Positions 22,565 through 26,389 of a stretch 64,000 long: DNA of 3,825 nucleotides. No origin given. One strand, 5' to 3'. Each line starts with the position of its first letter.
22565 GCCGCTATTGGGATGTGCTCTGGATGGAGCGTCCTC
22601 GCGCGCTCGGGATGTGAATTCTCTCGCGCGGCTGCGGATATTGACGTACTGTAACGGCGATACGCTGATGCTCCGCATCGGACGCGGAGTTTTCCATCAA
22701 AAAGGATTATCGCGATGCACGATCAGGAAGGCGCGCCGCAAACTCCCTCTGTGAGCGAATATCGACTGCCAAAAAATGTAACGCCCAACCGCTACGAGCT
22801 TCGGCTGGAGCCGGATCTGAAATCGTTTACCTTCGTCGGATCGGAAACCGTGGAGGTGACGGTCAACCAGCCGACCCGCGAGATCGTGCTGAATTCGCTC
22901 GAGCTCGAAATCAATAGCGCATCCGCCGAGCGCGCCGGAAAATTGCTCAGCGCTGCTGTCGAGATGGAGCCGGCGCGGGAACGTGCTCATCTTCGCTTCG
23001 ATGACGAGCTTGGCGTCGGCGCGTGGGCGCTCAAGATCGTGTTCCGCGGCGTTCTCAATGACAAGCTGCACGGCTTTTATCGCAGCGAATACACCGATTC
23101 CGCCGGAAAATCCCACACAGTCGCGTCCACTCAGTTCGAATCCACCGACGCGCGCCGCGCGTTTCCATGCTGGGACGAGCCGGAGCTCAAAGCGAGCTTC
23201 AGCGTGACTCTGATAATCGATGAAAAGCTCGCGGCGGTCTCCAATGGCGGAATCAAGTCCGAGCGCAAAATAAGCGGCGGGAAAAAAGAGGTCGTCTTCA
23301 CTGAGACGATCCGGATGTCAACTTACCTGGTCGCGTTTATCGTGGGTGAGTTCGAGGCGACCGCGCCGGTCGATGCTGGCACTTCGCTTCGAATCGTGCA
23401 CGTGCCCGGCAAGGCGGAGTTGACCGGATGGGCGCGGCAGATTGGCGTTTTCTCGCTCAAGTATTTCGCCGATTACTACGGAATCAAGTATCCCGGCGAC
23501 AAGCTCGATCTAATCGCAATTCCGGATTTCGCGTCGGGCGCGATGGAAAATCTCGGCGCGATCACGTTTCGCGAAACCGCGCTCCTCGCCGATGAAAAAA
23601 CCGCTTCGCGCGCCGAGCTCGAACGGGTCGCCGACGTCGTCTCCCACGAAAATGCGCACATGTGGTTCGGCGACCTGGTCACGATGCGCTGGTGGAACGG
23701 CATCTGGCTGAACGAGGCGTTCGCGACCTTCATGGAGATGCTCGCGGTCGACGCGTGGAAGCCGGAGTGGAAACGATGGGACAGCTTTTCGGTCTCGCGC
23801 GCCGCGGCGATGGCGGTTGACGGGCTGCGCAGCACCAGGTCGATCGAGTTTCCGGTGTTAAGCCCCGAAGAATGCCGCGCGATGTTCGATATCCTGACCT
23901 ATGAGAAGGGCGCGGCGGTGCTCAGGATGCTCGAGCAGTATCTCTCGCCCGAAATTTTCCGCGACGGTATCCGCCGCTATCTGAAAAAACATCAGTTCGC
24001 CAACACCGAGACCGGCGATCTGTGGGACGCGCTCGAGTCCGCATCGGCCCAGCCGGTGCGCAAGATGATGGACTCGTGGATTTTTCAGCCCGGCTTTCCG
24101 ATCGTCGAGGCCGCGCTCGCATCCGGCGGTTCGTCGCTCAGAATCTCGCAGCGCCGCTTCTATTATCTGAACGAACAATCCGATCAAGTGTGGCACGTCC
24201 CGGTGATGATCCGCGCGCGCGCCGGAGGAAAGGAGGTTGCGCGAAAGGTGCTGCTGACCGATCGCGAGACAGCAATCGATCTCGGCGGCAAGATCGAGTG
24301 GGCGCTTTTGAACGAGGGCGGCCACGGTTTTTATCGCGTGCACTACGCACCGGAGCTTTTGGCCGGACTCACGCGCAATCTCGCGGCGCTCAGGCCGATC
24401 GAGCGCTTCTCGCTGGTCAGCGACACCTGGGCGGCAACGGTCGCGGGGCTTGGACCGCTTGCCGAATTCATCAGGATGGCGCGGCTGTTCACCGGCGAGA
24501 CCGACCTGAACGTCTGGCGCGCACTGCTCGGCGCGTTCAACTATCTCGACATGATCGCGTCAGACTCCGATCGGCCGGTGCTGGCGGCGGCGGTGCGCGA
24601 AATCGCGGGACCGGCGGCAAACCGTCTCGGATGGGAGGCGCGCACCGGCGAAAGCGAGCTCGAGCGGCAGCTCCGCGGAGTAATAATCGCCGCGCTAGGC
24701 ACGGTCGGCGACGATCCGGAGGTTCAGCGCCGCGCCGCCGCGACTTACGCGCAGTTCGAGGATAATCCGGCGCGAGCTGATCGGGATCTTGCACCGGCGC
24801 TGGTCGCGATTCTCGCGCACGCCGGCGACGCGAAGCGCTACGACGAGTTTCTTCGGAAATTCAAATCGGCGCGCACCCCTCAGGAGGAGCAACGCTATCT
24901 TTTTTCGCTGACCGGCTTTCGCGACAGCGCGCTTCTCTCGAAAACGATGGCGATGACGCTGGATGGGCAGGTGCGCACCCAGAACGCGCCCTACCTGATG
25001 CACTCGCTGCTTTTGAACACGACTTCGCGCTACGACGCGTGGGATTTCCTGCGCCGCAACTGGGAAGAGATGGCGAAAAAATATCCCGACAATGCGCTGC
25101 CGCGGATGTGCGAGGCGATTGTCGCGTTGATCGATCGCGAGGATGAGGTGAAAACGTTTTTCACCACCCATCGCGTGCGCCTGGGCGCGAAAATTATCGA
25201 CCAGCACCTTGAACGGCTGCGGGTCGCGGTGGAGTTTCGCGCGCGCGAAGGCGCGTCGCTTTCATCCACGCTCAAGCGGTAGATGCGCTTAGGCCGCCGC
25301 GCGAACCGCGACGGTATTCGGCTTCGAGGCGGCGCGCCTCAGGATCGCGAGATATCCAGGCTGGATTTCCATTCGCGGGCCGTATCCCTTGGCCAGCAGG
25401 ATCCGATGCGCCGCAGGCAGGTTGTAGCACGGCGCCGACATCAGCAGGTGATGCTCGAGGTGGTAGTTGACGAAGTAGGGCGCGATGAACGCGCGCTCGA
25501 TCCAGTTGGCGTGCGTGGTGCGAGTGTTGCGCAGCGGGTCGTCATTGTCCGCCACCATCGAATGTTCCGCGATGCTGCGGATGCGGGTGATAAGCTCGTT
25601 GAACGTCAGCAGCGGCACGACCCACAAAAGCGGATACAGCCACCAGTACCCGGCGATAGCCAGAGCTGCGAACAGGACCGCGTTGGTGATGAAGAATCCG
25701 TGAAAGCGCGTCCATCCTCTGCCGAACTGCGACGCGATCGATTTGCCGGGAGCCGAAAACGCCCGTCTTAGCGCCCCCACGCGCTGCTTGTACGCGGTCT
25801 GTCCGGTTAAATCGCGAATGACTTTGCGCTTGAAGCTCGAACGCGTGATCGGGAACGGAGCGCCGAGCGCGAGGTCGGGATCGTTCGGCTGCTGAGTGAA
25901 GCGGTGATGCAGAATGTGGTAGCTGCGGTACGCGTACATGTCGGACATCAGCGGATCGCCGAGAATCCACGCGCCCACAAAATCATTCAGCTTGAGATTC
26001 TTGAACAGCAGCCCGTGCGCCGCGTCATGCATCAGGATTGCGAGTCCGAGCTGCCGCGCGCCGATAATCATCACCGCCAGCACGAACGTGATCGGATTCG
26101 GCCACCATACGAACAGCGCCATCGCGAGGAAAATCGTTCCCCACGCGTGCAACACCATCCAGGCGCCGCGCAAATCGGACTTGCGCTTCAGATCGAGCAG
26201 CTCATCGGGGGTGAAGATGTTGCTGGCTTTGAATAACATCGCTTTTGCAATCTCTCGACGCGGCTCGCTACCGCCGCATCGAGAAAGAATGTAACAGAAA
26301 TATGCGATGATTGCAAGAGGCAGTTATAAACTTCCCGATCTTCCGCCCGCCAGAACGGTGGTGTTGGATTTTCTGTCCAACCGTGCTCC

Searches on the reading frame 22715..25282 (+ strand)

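Call 12: search_protein_families(library=ncbifam, proteins=[window:22715-25282:+], max_evalue=1e-8)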
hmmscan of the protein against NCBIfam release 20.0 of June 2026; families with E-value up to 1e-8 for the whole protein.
window:22715-25282:+ (855 aa): 3 families
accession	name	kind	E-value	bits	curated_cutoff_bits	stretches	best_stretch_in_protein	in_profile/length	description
TIGR02412.1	pepN_strep_liv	equivalog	7.8e-85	285.8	591.2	1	42-708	36-688/832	aminopeptidase N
TIGR02414.1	pepN_proteo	equivalog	7.4e-42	143.5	718.2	1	110-499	92-481/868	aminopeptidase N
TIGR02411.1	leuko_A4_hydro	equivalog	1.4e-33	116.6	761.7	1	18-464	7-447/600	leukotriene-A(4) hydrolase/aminopeptidase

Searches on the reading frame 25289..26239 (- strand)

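Call 12: search_protein_families(library=ncbifam, proteins=[window:25289-26239:-], max_evalue=1e-8)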
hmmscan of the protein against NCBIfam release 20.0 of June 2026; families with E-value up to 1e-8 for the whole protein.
window:25289-26239:- (316 aa): 2 families
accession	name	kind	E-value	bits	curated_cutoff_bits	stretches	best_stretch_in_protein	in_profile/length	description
NF041365.1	GntB_guanitoxin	equivalog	5.4e-34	118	380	1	17-285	16-282/308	guanitoxin biosynthesis L-arginine gamma (S) hydroxylase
NF045690.1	BCarotKetCrtW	equivalog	8.4e-09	35.1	350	0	27-123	31-129/257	beta-carotene ketolase CrtW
